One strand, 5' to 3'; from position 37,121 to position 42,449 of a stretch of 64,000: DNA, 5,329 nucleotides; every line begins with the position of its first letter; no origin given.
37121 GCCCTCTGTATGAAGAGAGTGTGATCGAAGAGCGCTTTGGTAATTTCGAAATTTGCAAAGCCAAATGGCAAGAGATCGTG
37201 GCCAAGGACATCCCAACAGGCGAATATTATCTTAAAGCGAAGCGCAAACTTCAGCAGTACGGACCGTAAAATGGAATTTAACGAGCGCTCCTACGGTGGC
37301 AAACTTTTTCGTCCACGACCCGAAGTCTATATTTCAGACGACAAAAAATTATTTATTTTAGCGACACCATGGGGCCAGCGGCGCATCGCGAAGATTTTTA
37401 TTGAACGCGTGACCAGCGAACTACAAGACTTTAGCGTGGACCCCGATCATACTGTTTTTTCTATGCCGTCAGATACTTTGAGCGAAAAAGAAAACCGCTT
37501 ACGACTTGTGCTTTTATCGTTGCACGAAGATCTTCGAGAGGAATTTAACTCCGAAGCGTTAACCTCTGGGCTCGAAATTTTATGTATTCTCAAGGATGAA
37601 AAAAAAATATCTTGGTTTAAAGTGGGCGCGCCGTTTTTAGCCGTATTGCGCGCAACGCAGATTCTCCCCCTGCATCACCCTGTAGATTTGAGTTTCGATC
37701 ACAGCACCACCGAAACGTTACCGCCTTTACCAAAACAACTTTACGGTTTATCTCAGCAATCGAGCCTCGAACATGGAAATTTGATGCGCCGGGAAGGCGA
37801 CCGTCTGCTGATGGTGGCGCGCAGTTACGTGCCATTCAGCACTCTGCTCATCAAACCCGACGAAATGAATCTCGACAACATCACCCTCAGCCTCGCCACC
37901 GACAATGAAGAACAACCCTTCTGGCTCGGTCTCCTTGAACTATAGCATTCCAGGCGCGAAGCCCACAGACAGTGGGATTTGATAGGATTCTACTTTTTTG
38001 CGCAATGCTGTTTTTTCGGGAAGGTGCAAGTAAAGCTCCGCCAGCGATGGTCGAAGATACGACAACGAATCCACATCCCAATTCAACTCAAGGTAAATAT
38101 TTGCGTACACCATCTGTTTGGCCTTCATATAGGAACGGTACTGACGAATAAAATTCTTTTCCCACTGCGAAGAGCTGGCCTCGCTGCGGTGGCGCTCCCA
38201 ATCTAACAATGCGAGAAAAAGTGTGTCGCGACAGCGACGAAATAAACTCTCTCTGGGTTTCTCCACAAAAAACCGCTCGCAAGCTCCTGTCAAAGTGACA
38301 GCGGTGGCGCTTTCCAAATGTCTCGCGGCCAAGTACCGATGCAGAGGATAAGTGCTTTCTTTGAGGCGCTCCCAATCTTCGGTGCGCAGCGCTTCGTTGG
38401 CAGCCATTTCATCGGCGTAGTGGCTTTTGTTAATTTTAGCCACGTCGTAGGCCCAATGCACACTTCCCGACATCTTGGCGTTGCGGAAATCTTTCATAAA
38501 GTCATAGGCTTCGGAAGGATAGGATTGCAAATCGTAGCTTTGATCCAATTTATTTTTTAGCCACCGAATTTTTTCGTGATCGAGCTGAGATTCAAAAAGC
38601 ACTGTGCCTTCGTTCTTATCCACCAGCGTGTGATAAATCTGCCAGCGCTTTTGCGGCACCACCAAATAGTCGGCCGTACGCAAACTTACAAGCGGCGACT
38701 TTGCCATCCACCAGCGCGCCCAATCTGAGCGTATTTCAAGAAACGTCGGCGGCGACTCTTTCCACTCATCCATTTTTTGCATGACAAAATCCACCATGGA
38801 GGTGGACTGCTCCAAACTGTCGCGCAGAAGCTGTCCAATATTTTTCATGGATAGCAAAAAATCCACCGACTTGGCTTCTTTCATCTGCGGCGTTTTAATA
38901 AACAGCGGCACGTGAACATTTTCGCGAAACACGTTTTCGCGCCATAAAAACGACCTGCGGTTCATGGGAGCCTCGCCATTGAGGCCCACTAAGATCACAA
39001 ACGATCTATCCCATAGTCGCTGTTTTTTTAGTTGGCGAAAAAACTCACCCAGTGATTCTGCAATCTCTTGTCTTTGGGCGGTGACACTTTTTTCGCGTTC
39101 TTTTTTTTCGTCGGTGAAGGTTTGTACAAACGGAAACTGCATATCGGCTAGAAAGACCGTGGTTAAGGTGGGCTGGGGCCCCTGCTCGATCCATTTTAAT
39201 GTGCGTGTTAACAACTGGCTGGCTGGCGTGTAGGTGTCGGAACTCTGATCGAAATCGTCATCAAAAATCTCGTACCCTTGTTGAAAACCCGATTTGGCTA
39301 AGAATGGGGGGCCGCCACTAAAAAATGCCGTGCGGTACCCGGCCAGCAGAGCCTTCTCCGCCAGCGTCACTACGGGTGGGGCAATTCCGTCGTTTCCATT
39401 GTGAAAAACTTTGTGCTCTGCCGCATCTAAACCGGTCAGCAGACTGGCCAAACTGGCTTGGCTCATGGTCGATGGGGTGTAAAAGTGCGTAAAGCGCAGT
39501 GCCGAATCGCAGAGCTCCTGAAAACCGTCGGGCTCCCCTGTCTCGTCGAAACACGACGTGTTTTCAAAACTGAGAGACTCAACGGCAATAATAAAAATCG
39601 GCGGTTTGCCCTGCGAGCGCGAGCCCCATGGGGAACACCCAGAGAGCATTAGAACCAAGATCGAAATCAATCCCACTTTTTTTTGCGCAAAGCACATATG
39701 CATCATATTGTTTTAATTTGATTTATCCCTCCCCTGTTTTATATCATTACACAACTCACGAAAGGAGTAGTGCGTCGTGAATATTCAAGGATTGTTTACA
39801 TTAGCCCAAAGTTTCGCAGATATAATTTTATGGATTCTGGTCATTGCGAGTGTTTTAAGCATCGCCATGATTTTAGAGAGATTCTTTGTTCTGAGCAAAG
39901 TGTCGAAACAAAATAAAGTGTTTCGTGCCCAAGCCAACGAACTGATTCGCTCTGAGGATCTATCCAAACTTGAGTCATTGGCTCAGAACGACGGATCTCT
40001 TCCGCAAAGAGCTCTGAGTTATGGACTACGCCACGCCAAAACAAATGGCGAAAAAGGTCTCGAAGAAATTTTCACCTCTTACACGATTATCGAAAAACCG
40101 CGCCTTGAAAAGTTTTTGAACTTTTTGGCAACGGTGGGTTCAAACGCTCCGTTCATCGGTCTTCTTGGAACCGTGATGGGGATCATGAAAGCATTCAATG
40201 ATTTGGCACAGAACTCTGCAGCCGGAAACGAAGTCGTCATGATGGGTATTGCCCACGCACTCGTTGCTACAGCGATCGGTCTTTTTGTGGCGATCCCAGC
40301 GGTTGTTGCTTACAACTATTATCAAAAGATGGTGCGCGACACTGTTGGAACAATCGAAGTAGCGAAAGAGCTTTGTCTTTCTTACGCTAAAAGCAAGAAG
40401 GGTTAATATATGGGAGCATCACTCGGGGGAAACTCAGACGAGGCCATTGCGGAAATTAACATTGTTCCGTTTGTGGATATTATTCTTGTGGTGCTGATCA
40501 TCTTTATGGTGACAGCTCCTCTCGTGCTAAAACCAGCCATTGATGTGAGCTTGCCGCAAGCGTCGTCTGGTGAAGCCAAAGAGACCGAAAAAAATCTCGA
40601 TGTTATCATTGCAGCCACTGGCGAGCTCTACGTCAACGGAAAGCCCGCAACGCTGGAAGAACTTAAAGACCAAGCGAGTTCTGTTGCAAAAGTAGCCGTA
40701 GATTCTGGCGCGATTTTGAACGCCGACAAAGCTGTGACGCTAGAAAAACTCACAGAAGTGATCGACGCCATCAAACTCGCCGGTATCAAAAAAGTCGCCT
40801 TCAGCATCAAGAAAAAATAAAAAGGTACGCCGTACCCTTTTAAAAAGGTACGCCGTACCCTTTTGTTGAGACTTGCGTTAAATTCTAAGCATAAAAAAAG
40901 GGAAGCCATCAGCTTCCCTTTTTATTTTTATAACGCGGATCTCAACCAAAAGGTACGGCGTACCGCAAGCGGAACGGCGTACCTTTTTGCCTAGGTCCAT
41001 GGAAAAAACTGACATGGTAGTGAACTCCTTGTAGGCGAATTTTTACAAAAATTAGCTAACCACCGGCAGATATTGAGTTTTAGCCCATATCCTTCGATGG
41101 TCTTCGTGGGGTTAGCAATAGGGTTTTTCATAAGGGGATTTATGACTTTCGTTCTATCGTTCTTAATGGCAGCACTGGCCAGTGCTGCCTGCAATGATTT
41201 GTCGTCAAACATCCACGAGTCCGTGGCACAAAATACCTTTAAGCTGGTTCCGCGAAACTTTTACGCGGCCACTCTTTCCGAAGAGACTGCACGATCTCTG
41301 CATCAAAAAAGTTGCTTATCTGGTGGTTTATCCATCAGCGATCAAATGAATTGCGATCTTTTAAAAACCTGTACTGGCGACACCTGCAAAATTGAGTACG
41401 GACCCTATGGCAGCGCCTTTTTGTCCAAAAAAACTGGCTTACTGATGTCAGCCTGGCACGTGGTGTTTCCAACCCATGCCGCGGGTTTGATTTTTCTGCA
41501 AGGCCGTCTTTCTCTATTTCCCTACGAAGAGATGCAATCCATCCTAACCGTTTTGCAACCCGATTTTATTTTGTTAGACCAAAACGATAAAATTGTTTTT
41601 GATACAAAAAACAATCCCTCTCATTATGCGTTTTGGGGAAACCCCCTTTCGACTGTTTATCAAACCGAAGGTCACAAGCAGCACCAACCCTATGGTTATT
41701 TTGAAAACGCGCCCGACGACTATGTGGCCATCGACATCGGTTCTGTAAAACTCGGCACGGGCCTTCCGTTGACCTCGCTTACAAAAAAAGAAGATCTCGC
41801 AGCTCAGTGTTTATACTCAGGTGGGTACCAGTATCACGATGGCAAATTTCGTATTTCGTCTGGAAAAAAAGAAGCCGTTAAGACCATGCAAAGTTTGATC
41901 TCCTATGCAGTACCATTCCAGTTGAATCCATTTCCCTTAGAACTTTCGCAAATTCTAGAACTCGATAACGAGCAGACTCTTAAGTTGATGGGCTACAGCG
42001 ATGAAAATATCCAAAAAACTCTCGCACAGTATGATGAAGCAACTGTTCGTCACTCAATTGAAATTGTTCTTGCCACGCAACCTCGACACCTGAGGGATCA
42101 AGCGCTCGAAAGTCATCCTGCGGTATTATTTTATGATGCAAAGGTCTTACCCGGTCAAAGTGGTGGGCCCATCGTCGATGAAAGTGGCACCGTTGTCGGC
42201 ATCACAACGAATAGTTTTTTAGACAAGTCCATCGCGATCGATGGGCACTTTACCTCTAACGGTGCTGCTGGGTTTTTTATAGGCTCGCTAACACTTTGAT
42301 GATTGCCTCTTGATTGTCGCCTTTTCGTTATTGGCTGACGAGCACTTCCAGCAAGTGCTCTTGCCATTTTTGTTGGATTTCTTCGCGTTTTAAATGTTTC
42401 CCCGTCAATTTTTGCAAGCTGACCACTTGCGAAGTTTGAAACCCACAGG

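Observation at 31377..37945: Six-gene translationally coupled operon: TadC-like platform + DUF192 + three bitopic FHA proteins (four FHA domains) + PP2C-like protein, with no kinase, ATPase, secretin or pilin nearby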

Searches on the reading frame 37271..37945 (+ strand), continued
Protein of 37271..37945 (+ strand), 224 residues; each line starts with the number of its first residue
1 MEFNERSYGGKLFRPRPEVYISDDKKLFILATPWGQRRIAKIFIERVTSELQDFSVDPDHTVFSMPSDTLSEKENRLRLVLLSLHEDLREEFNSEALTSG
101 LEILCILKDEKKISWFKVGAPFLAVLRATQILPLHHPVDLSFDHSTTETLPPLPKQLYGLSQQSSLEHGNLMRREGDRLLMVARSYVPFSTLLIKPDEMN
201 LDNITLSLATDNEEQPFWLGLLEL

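Call 69: find_homologous_proteins(query=A3, max_evalue=0.00001)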
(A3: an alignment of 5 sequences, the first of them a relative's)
Query A3 (5 sequences) (231 aa, profile of the alignment): 155 proteins with E <= 0.00001 among 6488 candidates; the best 120 are listed.
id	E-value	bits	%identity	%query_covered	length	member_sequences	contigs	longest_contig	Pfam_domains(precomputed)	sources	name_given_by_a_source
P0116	2.9e-98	346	100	100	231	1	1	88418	-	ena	-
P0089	3.2e-92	326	30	97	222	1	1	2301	-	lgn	-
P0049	1.3e-89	318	28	99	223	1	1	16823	-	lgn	-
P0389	1.8e-78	281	60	98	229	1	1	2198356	-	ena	-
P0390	3.4e-77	277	64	99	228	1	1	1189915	-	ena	-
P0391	3.3e-76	274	60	98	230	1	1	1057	-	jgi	-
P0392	1.1e-75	272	58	97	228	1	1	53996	-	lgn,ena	-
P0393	6.7e-75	270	56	98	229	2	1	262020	-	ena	-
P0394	1.6e-74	268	58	98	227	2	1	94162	-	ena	-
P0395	6.0e-73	263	55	98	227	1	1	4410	-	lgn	-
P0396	1.8e-72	262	54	98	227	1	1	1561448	-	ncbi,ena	-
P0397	5.4e-72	260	57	98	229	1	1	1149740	-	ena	-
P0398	5.4e-71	257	53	97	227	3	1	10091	-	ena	-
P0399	6.6e-71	256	56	97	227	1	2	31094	-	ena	-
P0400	7.3e-71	256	53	100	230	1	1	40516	-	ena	-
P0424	3.6e-63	231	48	98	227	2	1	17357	-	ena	-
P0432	4.7e-60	221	45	98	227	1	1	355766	PF07228.18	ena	-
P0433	7.6e-60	220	48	99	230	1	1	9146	-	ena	-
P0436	2.7e-59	218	46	98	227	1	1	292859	-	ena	-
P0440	1.0e-58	217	47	98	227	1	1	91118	-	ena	-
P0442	2.0e-58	216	46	98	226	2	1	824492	-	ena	-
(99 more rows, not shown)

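Call 70: search_protein_families(library=pfam, proteins=[P0432, P0436, P0442, P0440, P0389, P0390, P0116, P0038, P0424, P0433], max_evalue=1)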
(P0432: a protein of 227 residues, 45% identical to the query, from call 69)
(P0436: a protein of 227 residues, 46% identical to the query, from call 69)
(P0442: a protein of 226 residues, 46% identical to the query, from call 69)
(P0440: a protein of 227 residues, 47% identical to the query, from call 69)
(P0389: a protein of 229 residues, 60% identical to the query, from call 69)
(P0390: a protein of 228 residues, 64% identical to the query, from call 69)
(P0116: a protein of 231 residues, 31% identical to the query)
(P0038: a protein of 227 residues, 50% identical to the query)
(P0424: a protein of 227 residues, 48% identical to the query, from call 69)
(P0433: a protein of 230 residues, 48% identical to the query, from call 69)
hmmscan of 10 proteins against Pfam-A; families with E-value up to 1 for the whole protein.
P0432 (227 aa): 2 families
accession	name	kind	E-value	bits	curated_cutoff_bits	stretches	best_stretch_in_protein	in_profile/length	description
PF07228.17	SpoIIE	-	6.2e-06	26.7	25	1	66-215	29-157/192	Stage II sporulation protein E (SpoIIE)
PF08101.16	Msb1-Mug8_dom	-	0.059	12.9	23.6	1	18-106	17-101/423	Meiotically up-regulated protein Msb1/Mug8 domain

P0436 (227 aa): 1 family
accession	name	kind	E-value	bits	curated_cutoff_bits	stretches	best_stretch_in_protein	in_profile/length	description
PF07228.17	SpoIIE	-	0.0044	17.4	25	1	108-186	69-130/192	Stage II sporulation protein E (SpoIIE)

P0442 (226 aa): 1 family
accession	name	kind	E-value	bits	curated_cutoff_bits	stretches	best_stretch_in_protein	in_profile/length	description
PF07228.17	SpoIIE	-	0.3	11.4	25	1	149-186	92-130/192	Stage II sporulation protein E (SpoIIE)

P0440 (227 aa): 2 families
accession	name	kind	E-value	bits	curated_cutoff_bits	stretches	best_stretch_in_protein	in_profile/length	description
PF25798.1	NED_Nanos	-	0.043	14.3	27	1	23-41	10-28/48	Nanos effector domain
PF07228.17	SpoIIE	-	0.19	12.1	25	0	75-186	37-130/192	Stage II sporulation protein E (SpoIIE)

P0389 (229 aa): 1 family
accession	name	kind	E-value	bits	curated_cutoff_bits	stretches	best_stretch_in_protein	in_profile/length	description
PF07228.17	SpoIIE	-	0.32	11.3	25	0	115-193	76-137/192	Stage II sporulation protein E (SpoIIE)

P0390 (228 aa): 0 families

P0116 (231 aa): 0 families

P0038 (227 aa): 1 family
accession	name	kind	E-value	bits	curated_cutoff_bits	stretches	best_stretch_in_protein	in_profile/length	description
PF16580.11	Astro_capsid_p2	-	0.076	12.9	25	1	32-91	180-239/245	C-terminal tail of astrovirus capsid projection or spike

P0424 (227 aa): 2 families
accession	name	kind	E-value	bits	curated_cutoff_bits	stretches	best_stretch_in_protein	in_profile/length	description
PF07228.17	SpoIIE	-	0.0028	18.1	25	1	68-186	31-130/192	Stage II sporulation protein E (SpoIIE)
PF03822.20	NAF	-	0.23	12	25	0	46-76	20-50/54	NAF domain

P0433 (230 aa): 1 family
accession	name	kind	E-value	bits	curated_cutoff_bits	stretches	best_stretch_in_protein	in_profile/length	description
PF07228.17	SpoIIE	-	0.0053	17.2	25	1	67-186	30-130/192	Stage II sporulation protein E (SpoIIE)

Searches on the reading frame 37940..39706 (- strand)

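Call 8: search_protein_families(library=pfam, proteins=[window:37940-39706:-], max_evalue=0.001)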
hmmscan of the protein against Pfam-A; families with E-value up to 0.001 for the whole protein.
window:37940-39706:- (588 aa): 2 families
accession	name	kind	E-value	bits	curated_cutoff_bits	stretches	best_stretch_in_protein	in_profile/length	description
PF00884.28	Sulfatase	-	7.7e-18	65.3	25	1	37-281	3-282/301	Sulfatase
PF01663.27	Phosphodiest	-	0.00024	21.3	23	0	61-262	22-238/342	Type I phosphodiesterase / nucleotide pyrophosphatase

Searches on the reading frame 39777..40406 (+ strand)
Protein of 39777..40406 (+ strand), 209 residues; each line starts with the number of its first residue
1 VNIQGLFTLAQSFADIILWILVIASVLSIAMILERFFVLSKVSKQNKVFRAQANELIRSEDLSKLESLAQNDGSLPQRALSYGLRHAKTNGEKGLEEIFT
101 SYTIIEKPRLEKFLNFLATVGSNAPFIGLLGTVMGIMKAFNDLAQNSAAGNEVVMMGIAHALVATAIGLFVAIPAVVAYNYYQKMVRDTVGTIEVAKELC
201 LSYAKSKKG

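Call 9: search_protein_families(library=pfam, proteins=[window:39777-40406:+], max_evalue=0.001)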
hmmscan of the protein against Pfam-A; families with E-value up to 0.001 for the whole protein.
window:39777-40406:+ (209 aa): 2 families
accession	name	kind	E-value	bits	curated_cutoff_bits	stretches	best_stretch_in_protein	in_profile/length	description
PF01618.21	MotA_ExbB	-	6.9e-33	113.6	22.9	1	78-193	8-125/127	MotA/TolQ/ExbB proton channel family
PF11368.13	DUF3169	-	0.00083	19.5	31.6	0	127-184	17-74/250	Protein of unknown function (DUF3169)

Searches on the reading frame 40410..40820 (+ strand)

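Call 9: search_protein_families(library=pfam, proteins=[window:40410-40820:+], max_evalue=0.001)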
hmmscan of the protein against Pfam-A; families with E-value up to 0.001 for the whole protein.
window:40410-40820:+ (136 aa): 1 family
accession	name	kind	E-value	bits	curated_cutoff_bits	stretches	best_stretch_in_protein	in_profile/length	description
PF02472.21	ExbD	-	9.5e-29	100.5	25.4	1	11-135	3-127/128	Biopolymer transport protein ExbD/TolR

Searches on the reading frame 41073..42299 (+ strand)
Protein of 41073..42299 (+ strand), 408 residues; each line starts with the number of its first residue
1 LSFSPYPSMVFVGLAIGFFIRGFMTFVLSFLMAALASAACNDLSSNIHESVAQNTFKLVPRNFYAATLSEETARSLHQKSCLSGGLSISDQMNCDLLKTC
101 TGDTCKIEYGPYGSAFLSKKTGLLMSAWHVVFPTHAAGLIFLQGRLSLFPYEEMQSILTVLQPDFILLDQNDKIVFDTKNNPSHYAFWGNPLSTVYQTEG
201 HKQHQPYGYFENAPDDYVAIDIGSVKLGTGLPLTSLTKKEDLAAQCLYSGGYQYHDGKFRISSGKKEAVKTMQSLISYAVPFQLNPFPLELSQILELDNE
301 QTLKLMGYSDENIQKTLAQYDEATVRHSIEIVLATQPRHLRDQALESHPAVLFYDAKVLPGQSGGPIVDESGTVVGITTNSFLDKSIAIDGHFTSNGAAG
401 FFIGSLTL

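Call 9: search_protein_families(library=pfam, proteins=[window:41073-42299:+], max_evalue=0.001)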
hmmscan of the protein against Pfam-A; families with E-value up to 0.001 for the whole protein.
window:41073-42299:+ (408 aa): 1 family
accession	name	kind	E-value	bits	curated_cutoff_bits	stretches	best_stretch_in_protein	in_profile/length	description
PF13365.12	Trypsin_2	-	3.6e-10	41.2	27.6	1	287-377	69-144/144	Trypsin-like peptidase domain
